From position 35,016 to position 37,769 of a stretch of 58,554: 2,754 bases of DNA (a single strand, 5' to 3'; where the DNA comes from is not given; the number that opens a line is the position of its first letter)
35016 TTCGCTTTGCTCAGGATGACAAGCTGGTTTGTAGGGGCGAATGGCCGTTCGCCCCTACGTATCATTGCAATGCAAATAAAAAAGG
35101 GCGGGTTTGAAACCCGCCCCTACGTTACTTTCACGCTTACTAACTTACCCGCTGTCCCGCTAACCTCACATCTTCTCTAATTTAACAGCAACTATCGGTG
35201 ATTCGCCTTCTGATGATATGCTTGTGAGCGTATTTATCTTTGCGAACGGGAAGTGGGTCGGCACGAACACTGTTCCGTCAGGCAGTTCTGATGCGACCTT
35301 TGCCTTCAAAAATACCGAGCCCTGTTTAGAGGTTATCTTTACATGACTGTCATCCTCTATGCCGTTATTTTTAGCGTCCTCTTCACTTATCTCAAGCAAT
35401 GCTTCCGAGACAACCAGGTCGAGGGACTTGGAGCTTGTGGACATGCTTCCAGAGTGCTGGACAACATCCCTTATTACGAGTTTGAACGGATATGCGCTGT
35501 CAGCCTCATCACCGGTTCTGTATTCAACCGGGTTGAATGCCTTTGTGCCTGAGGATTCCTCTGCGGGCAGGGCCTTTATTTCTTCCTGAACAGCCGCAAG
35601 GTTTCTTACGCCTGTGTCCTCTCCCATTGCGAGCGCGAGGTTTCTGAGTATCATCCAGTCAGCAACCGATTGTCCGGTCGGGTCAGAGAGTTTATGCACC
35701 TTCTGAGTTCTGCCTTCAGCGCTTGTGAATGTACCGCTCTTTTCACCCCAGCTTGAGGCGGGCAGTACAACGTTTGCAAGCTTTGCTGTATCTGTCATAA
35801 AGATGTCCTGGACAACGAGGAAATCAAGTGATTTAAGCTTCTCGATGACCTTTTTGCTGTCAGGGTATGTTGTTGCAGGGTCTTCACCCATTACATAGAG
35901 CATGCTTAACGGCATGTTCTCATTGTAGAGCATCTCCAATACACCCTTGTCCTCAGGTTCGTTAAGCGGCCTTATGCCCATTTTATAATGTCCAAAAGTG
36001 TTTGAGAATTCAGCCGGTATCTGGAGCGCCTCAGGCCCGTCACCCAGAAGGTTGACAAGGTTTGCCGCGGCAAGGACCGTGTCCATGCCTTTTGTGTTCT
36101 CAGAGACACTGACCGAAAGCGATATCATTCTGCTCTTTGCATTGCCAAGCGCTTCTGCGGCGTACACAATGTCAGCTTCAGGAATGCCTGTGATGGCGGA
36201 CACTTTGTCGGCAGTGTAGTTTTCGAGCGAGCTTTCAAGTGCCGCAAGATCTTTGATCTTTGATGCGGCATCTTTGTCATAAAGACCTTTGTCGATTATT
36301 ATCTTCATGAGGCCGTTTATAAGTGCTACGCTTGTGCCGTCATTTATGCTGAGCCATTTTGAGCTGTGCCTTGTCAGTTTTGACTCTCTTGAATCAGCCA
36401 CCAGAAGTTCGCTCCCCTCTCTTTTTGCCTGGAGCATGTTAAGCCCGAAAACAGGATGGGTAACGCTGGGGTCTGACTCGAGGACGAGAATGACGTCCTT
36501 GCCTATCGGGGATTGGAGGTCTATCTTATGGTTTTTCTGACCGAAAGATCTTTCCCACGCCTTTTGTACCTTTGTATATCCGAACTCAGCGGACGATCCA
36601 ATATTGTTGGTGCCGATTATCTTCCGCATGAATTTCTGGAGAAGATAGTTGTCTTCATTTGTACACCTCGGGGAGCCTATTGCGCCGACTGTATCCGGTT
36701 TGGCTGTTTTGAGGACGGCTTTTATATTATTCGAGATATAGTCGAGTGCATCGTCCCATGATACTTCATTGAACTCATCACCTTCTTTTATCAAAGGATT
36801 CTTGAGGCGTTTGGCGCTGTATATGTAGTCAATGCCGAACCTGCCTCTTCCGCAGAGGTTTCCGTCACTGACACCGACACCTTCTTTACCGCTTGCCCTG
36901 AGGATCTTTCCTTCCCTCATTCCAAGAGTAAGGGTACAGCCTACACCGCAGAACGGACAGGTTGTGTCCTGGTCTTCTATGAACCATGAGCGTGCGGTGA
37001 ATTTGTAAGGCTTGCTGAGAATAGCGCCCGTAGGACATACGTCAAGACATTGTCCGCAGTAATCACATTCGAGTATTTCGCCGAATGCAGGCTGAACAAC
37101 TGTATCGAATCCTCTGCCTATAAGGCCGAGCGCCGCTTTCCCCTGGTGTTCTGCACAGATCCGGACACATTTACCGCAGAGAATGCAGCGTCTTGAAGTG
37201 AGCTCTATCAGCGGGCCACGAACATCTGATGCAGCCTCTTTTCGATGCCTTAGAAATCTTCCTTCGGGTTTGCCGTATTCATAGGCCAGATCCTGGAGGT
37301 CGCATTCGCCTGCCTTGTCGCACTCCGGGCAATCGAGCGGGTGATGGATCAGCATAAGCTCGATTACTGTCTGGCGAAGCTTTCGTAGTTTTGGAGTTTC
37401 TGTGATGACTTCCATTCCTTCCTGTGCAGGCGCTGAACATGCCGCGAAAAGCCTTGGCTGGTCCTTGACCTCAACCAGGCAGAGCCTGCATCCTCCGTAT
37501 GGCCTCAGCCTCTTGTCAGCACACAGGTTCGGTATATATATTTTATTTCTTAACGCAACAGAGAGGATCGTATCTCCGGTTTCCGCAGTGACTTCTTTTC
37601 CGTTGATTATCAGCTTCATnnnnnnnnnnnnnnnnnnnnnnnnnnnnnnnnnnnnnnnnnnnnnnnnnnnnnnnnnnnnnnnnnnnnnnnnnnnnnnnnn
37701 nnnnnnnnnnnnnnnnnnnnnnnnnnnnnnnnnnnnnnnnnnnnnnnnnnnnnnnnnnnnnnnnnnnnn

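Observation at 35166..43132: HydABC/Bfu-style flavin-FeS operon without a recognisable catalytic subunit, led by four signalling-type genes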

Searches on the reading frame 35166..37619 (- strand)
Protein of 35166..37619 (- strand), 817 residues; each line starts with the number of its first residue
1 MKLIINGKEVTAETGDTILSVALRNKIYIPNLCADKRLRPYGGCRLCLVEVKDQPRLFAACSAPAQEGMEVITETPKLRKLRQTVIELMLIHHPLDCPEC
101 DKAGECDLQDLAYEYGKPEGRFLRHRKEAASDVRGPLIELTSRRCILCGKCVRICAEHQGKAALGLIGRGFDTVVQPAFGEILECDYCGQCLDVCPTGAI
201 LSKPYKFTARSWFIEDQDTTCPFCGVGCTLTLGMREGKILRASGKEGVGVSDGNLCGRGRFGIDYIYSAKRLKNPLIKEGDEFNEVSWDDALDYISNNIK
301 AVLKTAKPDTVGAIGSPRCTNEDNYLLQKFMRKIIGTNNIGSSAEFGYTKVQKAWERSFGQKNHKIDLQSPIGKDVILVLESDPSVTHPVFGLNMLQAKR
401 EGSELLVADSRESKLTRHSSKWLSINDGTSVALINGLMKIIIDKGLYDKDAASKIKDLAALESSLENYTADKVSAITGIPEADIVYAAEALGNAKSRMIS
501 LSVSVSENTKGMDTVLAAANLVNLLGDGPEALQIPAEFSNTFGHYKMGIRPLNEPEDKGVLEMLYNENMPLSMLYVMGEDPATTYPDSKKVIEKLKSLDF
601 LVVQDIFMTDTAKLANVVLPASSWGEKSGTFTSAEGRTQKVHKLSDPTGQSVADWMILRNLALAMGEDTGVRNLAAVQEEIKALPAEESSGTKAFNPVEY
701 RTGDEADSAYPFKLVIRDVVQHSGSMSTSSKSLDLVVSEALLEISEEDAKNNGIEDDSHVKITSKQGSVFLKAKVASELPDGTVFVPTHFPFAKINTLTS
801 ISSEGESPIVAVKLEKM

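Call 3: search_protein_families(library=pfam, proteins=[window:35166-37619:-], max_evalue=0.01)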
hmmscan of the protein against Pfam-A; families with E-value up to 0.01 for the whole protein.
window:35166-37619:- (817 aa): 15 families
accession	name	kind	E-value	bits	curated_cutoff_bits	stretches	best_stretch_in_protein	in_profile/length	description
PF00384.28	Molybdopterin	-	3.9e-57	194.3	24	1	271-662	1-351/353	Molybdopterin oxidoreductase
PF13510.11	Fer2_4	-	9.7e-20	70.9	22.8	1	3-75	6-81/82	2Fe-2S iron-sulfur cluster binding domain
PF10588.14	NADH-G_4Fe-4S_3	-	4.7e-17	61.7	27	1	82-117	1-36/40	NADH-ubiquinone oxidoreductase-G iron-sulfur binding region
PF01568.27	Molydop_binding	-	6.6e-15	55.5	26.8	1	718-802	7-96/110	Molydopterin dinucleotide binding domain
PF22117.2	Fer4_Nqo3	-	2.6e-14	53.6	27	1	135-200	1-66/67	NADH-quinone oxidoreductase subunit 3, ferredoxin-like domain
PF04879.21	Molybdop_Fe4S4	-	3.4e-14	53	22.7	1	218-268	5-55/55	Molybdopterin oxidoreductase Fe4S4 domain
PF00111.32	Fer2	-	2.5e-06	27.8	21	1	5-53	3-49/77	2Fe-2S iron-sulfur cluster binding domain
PF12838.12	Fer4_7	-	1.1e-05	26.3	27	2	144-199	1-52/52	4Fe-4S dicluster domain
PF13484.11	Fer4_16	-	2.2e-05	25.6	30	1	184-210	1-27/66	4Fe-4S double cluster binding domain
PF00037.32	Fer4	-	3e-05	24.1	21.1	1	184-200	7-23/24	4Fe-4S binding domain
PF13187.11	Fer4_9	-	0.00017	22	27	1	177-200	29-52/52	4Fe-4S dicluster domain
PF14697.11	Fer4_21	-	0.0012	19.3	35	1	142-200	5-57/59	4Fe-4S dicluster domain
PF12837.12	Fer4_6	-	0.0014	18.9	25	0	144-157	8-21/24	4Fe-4S binding domain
PF13237.11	Fer4_10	-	0.0014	18.9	25.5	1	141-196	5-53/53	4Fe-4S dicluster domain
PF25160.1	LdpA_Fe-S-bd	-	0.0046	17.1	27.6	0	184-205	27-48/49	LdpA Fe-S cluster-binding domain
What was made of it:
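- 35166..37619 (-): BfuA-like large subunit (817 aa). It has an N-terminal [2Fe-2S], a His-ligated [4Fe-4S], 2x[4Fe-4S] and an N7/FS0-type [4Fe-4S]. It also has a complete MopB (FdhA/NuoG-like) fold without catalytic residues. Domains: Pfam (call 3).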

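Call 4: search_protein_families(library=ncbifam, proteins=[window:35166-37619:-], max_evalue=0.01)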
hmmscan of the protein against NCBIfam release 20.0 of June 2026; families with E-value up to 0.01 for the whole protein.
window:35166-37619:- (817 aa): 55 families (the best 25 are shown)
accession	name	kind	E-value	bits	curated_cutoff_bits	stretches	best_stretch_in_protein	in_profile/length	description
TIGR01591.1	Fdh-alpha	equivalog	5.3e-133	444.5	666.25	3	219-527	1-310/672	formate dehydrogenase subunit alpha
TIGR01973.1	NuoG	equivalog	1.7e-131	440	470.05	1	4-661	2-606/606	NADH-quinone oxidoreductase subunit NuoG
NF005895.0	PRK07860.1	equivalog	2e-93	313.9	802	1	2-797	19-787/811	NADH-quinone oxidoreductase subunit G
NF047855.1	AssmNtatRedNasC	equivalog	9.8e-79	265.4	1100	3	217-525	21-333/708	assimilatory nitrate reductase catalytic subunit NasC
NF006305.0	PRK08493.1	equivalog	4.5e-58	197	591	1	1-339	2-358/819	NADH-quinone oxidoreductase subunit G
NF040763.1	FeFe_hydrog_A6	exception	4.6e-58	197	765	1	2-204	2-209/571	NADH-dependent [FeFe] hydrogenase, group A6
NF005745.0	PRK07569.1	equivalog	1.2e-51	175.4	333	1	3-203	6-210/238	bidirectional hydrogenase complex protein HoxU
NF041323.1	Nitr_red_NasA_Halo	equivalog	4.2e-49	167.7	1000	2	224-521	3-298/673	assimilatory nitrate reductase NasA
NF010055.0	PRK13532.1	equivalog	2.2e-41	142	904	3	217-398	43-231/830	nitrate reductase catalytic subunit NapA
TIGR01706.1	NAPA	equivalog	1.1e-40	139.7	930.55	3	217-364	43-197/830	periplasmic nitrate reductase subunit alpha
NF012032.0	PRK15488.1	equivalog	2.1e-36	125.2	694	2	218-497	45-323/759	thiosulfate reductase PhsA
NF041783.2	mnquin_red_QrcB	equivalog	1.5e-35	122.5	440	1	216-676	52-514/695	menaquinone reductase molybdopterin-binding-like subunit QrcB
NF040762.1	Hydr_FeFe_Clost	exception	3.8e-34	118.3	900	1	2-204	2-208/572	ferredoxin hydrogenase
TIGR01553.1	formate-DH-alph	equivalog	7.2e-34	116.7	814.2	3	217-451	45-299/1009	formate dehydrogenase-N subunit alpha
TIGR03479.1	DMSO_red_II_alp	subfamily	8.1e-31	106.9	984.75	3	224-458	66-309/913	molybdopterin-dependent oxidoreductase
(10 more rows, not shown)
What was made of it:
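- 35166..37619 (-): Curated cut-offs: below both the Fdh-alpha cut-off (444 vs 666 bits) and the NuoG cut-off (440 vs 470 bits) (call 4).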
